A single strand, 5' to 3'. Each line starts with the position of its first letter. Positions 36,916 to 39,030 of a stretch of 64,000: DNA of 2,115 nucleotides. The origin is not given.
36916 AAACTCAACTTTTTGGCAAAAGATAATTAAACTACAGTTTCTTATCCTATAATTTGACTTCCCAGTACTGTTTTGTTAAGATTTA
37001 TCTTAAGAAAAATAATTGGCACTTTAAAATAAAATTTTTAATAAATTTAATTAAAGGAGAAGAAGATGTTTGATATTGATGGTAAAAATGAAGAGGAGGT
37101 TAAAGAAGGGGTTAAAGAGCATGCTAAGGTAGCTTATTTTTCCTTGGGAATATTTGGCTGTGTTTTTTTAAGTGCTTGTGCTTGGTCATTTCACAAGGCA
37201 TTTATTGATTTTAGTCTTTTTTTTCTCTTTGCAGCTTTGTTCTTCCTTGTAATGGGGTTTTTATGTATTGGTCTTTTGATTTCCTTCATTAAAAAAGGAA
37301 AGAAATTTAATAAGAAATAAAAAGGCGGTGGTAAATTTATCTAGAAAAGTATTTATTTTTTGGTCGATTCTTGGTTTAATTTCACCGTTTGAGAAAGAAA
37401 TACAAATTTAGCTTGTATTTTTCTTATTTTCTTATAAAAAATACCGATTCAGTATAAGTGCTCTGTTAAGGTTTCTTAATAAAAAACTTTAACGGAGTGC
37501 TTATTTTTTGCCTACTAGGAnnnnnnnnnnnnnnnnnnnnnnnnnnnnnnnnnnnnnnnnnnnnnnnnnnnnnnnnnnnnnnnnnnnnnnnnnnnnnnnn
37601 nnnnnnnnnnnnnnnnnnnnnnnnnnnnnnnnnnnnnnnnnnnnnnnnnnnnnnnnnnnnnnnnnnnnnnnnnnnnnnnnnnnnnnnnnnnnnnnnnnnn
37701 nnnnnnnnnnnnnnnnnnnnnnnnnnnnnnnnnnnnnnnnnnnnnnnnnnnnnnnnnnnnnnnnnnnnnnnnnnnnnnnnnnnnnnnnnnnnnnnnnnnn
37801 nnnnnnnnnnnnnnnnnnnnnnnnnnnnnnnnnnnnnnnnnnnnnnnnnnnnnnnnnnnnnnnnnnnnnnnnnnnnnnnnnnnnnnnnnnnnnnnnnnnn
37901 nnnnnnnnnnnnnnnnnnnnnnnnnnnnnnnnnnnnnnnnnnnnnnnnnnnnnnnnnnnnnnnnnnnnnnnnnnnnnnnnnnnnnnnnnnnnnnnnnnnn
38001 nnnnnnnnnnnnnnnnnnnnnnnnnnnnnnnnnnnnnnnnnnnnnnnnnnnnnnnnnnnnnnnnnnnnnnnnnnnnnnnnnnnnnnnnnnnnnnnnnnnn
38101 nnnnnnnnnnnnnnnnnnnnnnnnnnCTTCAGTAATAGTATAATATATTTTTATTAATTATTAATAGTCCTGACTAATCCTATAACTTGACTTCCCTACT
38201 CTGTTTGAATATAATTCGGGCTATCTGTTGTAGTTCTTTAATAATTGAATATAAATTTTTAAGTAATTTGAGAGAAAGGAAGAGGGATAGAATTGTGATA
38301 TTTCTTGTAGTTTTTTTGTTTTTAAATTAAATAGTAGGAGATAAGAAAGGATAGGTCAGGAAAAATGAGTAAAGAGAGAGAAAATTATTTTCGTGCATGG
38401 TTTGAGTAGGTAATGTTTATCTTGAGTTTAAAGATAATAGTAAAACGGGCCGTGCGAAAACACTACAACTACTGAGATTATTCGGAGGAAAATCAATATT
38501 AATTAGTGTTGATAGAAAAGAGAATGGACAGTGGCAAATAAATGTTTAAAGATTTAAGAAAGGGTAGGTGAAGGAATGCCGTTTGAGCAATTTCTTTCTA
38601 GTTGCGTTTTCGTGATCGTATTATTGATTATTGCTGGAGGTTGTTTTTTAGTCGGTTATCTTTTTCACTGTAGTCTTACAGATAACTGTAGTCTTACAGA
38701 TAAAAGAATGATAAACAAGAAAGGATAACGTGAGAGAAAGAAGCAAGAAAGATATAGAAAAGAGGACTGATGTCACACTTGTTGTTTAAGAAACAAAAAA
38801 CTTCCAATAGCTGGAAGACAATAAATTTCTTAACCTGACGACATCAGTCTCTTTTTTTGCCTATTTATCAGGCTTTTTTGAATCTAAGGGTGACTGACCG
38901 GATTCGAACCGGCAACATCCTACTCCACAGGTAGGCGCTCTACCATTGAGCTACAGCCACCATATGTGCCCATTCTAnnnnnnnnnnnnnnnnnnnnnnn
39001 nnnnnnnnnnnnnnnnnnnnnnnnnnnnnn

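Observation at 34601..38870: Duplicated promoter-plus-terminator element next to tRNA genes: two paralogous plus-strand transcription units in an otherwise minus-strand neighbourhood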

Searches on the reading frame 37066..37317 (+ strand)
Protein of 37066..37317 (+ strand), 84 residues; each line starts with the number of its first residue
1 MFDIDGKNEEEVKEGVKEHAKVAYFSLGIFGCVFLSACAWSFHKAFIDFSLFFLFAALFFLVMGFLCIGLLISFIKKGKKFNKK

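Call 42: list_cluster_members(proteins=[P0123, window:37066-37317:+])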
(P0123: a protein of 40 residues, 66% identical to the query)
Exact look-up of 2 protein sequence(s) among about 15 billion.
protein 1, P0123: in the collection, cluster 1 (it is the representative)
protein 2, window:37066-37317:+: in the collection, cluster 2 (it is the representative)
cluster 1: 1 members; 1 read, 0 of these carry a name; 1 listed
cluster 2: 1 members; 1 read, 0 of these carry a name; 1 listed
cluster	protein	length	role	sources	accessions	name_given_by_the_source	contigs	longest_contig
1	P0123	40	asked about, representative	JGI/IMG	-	-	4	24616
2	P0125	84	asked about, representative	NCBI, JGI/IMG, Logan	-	-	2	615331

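Call 73: search_protein_families(library=pfam, proteins=[window:37066-37317:+], max_evalue=1)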
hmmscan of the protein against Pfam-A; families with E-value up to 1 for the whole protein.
window:37066-37317:+ (84 aa): 3 families
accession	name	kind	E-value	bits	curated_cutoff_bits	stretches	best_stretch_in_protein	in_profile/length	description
PF12420.13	DUF3671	-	0.0076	16.2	34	1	31-83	170-217/223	Fam-L, Fam-M like protein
PF07332.16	Phage_holin_3_6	-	0.032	14.7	28.4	1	24-80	43-99/116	Putative Actinobacterial Holin-X, holin superfamily III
PF06348.16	DUF1059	-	0.31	11.7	21.1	1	2-22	15-35/56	Protein of unknown function (DUF1059)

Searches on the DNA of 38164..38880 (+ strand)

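Call 54: build_rna_model(alignment_id=A3, structure=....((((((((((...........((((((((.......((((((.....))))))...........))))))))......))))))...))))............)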
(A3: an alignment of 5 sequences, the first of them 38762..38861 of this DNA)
Model R1 built from alignment A3 (5 sequences, 107 columns); structure: as given.
model positions 99; base pairs 24; branch points 0; effective number of sequences 1.15; information 0.589 bits per position. Calibrated on 0.2 Mb of random sequence (short: E-values are rough).
structure used (alignment columns):
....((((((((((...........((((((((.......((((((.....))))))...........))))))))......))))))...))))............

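Call 55: search_with_rna_model(model_id=R1, source=window, filters=off, max_evalue=10)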
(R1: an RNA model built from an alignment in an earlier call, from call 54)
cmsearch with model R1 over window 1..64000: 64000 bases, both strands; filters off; matches with E-value up to 10: 67.
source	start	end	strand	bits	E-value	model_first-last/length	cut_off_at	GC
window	38762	38861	+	118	1.1e-26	1-99/99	no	0.36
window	34737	34835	+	101.1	1.8e-22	1-99/99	no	0.33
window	38753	38852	-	24.6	0.0023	1-99/99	no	0.34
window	54927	54996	-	22.3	0.0086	1-99/99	no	0.3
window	41959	42026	-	21.1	0.017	1-99/99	no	0.34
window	4538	4588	+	19.1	0.054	1-99/99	no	0.27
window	26590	26656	+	17.7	0.12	1-99/99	no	0.36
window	37455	37512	+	17.5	0.14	1-99/99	no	0.31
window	30088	30183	-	16.8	0.2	1-99/99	no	0.33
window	43495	43558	-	15.8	0.36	1-99/99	no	0.23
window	27306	27353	-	15.2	0.52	1-99/99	no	0.19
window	39020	39096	+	15.1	0.55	1-99/99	no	0.25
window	23483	23546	+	15.1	0.56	1-99/99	no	0.48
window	53862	53919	+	14.7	0.69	1-99/99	no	0.31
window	26715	26812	-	14.4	0.82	1-99/99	no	0.26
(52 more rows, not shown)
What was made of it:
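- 38762..38863 (+): 3' module, copy 2. The outer stem is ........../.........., helix 2 is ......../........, the apical helix is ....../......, followed by T7 and GCCTA. It also folds on the minus strand and is followed there by a U-rich run, so it can serve as terminator for tRNA-His. Covariance model 118 bits (call 55).
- On MITE (e.g. Correia element): There are two copies in 64 kb (call 55).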

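Call 56: search_with_rna_model(model_id=R1, sources=[L002, L003, L004, L005, L006, L007, L008, L009, L012, L018, L082, L083, L086, L091, L096, L098, L099, L013, L015], max_evalue=10, make_alignment=true)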
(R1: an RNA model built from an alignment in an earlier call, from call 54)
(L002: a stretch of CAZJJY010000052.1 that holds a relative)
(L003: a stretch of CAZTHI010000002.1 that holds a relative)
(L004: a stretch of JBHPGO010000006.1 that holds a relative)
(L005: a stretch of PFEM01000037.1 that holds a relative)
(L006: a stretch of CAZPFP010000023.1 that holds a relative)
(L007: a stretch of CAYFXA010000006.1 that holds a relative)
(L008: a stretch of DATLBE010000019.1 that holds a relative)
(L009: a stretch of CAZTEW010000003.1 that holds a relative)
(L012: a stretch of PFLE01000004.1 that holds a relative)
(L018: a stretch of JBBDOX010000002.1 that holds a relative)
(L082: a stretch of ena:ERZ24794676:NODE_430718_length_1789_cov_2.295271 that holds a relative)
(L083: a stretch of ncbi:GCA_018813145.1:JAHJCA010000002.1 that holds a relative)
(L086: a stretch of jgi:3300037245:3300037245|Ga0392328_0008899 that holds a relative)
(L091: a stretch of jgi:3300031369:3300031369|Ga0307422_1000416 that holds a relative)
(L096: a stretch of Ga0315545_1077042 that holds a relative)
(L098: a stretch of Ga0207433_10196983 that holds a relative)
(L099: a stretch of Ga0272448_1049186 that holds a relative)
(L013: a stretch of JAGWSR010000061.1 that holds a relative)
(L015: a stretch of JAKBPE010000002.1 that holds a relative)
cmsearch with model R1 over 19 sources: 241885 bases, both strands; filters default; matches with E-value up to 10: 25.
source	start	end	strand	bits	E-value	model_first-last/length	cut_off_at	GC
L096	232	330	+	116.9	7.7e-26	1-99/99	no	0.31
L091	6145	6244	+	115.4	1.8e-25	1-99/99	no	0.3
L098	186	288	+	92.3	1.1e-19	1-99/99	no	0.35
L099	343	445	+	92.3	1.1e-19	1-99/99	no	0.35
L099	2880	2982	+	92.3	1.1e-19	1-99/99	no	0.35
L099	2132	2228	+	40.3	1.1e-06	1-99/99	no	0.36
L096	1067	1138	+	31.3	0.00019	1-99/99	no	0.31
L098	1124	1220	+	30.6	0.00028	1-99/99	no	0.22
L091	6136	6235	-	25.8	0.0043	1-99/99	no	0.29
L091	4528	4587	+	22.3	0.033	1-99/99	no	0.3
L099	2123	2218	-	19.9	0.13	1-99/99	no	0.34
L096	1058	1127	-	18.5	0.29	1-99/99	no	0.27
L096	223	321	-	17.4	0.57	1-99/99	no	0.31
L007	5138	5217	-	17.1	0.64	1-99/99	no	0.29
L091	2452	2515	+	16.4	0.96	1-99/99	no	0.31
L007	15190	15265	+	15.8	1.4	1-99/99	no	0.3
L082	825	923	+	15.5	1.7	1-99/99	no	0.28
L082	664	723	-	15.4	1.7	1-99/99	no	0.25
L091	7634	7725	-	15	2.2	1-99/99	no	0.36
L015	1056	1133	-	14.8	2.4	1-99/99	no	0.29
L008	17842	17930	+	13.9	4.2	1-99/99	no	0.3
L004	8595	8637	+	13.6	4.9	25-77/99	no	0.26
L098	477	527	-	13.2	6.1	1-99/99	no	0.25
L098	1446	1543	+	13.2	6.3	1-99/99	no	0.31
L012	4653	4749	+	13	6.9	1-99/99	no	0.41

Alignment A4: 25 matches aligned to the model, 153 columns, each read 5' to 3' on its own strand. Consensus structure (alignment columns), stored with it:
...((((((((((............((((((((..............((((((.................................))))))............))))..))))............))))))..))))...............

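Call 57: search_with_rna_model(model_id=R1, sources=[window, L091, L096, L098, L099], max_evalue=0.001, make_alignment=true, show_alignments=10)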
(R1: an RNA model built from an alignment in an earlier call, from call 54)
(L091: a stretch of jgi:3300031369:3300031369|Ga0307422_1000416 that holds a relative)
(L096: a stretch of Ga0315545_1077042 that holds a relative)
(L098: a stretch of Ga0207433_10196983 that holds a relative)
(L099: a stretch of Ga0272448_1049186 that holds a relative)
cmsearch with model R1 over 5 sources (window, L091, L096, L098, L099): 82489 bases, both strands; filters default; matches with E-value up to 0.001: 10.
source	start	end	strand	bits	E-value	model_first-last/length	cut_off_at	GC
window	38762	38861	+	118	1.4e-26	1-99/99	no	0.36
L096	232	330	+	116.9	2.6e-26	1-99/99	no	0.31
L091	6145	6244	+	115.4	6.1e-26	1-99/99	no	0.3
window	34737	34835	+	101.2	2.3e-22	1-99/99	no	0.33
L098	186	288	+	92.3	3.7e-20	1-99/99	no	0.35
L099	343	445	+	92.3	3.7e-20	1-99/99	no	0.35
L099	2880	2982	+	92.3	3.7e-20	1-99/99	no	0.35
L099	2132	2228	+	40.3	3.6e-07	1-99/99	no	0.36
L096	1067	1138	+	31.3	6.3e-05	1-99/99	no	0.31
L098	1124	1220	+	30.6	9.5e-05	1-99/99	no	0.22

Alignment A5: 10 matches aligned to the model, 113 columns, each read 5' to 3' on its own strand. Consensus structure (alignment columns), stored with it:
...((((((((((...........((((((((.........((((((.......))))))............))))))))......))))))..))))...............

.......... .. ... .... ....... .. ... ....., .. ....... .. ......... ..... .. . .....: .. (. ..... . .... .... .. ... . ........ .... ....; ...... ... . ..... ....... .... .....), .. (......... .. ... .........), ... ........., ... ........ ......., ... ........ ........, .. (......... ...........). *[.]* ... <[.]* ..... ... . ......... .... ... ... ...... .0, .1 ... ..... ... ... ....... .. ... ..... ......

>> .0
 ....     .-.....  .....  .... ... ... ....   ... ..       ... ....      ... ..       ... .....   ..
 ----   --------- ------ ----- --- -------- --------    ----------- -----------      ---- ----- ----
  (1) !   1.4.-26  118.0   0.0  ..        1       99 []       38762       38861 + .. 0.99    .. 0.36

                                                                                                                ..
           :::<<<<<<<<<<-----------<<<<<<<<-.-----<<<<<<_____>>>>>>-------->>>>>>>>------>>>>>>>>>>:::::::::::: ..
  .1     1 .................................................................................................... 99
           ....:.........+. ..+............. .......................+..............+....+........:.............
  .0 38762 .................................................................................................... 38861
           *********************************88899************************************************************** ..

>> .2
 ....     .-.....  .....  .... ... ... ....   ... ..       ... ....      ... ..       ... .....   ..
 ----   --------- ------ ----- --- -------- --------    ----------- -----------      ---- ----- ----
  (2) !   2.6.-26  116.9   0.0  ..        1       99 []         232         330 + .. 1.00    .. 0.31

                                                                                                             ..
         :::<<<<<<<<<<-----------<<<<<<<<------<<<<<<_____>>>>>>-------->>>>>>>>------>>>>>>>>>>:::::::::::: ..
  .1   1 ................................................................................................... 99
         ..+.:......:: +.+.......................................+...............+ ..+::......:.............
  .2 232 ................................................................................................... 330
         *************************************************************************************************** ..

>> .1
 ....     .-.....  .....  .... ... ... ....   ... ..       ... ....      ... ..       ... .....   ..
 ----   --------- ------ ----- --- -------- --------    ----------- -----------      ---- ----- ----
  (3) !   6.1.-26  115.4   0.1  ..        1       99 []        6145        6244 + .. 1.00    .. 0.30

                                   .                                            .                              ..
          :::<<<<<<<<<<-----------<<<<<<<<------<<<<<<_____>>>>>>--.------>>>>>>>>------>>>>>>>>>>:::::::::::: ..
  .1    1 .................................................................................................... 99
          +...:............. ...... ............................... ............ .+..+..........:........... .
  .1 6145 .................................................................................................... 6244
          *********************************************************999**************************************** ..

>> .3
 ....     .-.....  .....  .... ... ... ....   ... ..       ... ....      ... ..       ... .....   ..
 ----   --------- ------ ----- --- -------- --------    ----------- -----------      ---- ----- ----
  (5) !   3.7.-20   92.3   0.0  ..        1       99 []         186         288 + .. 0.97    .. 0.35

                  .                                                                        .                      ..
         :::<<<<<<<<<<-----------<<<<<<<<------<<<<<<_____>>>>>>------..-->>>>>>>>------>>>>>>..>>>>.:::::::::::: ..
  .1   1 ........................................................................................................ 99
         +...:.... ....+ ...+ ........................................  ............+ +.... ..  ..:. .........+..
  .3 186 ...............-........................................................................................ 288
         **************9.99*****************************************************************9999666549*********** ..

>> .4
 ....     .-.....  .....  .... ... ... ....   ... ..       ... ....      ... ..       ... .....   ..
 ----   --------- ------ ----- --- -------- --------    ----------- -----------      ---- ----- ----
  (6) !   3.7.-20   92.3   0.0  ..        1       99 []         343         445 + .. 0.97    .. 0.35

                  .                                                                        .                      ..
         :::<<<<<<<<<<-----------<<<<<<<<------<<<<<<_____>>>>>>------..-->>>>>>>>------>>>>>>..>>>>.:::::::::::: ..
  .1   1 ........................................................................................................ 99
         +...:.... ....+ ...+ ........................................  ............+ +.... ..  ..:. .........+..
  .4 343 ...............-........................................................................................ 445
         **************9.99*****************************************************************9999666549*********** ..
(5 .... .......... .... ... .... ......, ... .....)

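Call 66: search_with_rna_model(model_id=R1, sources=[L100, L101, L103, L104, L105], max_evalue=1)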
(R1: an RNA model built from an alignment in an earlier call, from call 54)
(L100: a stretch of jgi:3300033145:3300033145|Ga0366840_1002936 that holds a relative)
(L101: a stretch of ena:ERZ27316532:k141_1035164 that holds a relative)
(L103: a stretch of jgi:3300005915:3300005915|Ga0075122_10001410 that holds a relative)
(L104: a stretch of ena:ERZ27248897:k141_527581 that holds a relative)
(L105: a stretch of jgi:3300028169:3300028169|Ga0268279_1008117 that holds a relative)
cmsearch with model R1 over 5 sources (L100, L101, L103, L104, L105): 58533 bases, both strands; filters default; matches with E-value up to 1: 18.
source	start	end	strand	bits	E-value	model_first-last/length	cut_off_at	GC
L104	9475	9573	-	111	5.7e-25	1-99/99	no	0.34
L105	3247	3345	-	111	5.7e-25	1-99/99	no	0.34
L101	8798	8874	-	45.4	1.4e-08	1-99/99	no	0.34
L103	8798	8874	-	45.4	1.4e-08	1-99/99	no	0.34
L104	9484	9582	+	28.5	0.00023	1-99/99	no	0.32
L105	3256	3354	+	28.5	0.00023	1-99/99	no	0.32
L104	7226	7289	-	26.3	0.00079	1-99/99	no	0.3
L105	997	1060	-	26.3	0.00079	1-99/99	no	0.3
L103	5062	5112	-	24.1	0.0028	1-99/99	no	0.35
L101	5062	5112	-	21.8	0.011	1-99/99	no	0.33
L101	1312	1378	+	17.8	0.11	1-99/99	no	0.33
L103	1312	1378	+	17.8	0.11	1-99/99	no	0.33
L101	1307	1368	-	16.3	0.25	1-99/99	no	0.35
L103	1307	1368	-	16.3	0.25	1-99/99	no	0.35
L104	10312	10395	+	14.9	0.58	1-99/99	no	0.26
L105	4084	4167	+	14.9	0.58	1-99/99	no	0.26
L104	4123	4189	+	14.4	0.75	1-99/99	no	0.25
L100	8061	8125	+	13.9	0.99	1-99/99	no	0.22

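Call 84: search_with_rna_model(model_id=R1, sources=[window, L091, L096, L098, L099, L101, L104, L106, L107, L108], max_evalue=0.0001, make_alignment=true)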
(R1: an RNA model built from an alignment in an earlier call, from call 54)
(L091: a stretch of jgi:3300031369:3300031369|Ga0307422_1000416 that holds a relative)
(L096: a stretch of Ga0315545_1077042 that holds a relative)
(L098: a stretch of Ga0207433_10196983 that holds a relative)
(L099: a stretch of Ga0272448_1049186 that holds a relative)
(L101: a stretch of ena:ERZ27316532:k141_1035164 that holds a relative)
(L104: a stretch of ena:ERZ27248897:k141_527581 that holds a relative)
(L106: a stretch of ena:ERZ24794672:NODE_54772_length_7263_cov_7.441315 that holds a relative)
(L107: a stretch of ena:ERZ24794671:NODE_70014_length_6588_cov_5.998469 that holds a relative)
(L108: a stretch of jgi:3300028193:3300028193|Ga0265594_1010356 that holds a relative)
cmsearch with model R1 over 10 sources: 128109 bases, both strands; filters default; matches with E-value up to 0.0001: 14.
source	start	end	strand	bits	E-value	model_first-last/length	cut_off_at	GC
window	38762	38861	+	118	2.2e-26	1-99/99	no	0.36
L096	232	330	+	116.9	4.1e-26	1-99/99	no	0.31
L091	6145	6244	+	115.4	9.4e-26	1-99/99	no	0.3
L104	9475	9573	-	111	1.2e-24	1-99/99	no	0.34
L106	3809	3907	-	111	1.2e-24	1-99/99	no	0.34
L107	4034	4132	-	111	1.2e-24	1-99/99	no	0.34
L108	3618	3716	-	111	1.2e-24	1-99/99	no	0.34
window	34737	34835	+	101.2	3.5e-22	1-99/99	no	0.33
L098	186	288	+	92.3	5.7e-20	1-99/99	no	0.35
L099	343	445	+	92.3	5.7e-20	1-99/99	no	0.35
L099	2880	2982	+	92.3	5.7e-20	1-99/99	no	0.35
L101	8798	8874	-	45.4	3e-08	1-99/99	no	0.34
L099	2132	2228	+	40.3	5.6e-07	1-99/99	no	0.36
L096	1067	1138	+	31.3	9.8e-05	1-99/99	no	0.31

Alignment A9: 14 matches aligned to the model, 115 columns, each read 5' to 3' on its own strand. Consensus structure (alignment columns), stored with it:
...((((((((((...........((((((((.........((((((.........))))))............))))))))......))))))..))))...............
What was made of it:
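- Tried and rejected: I replaced it with a hand-specified structure and a covariance-model-based alignment (calls 54, 57, 84).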

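Call 89: search_dna_similar(query=window:38164-38880:+, collection=phages, mode=distant, max_rows=5)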
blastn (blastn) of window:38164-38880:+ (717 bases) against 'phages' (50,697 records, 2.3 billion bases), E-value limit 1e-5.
No match.
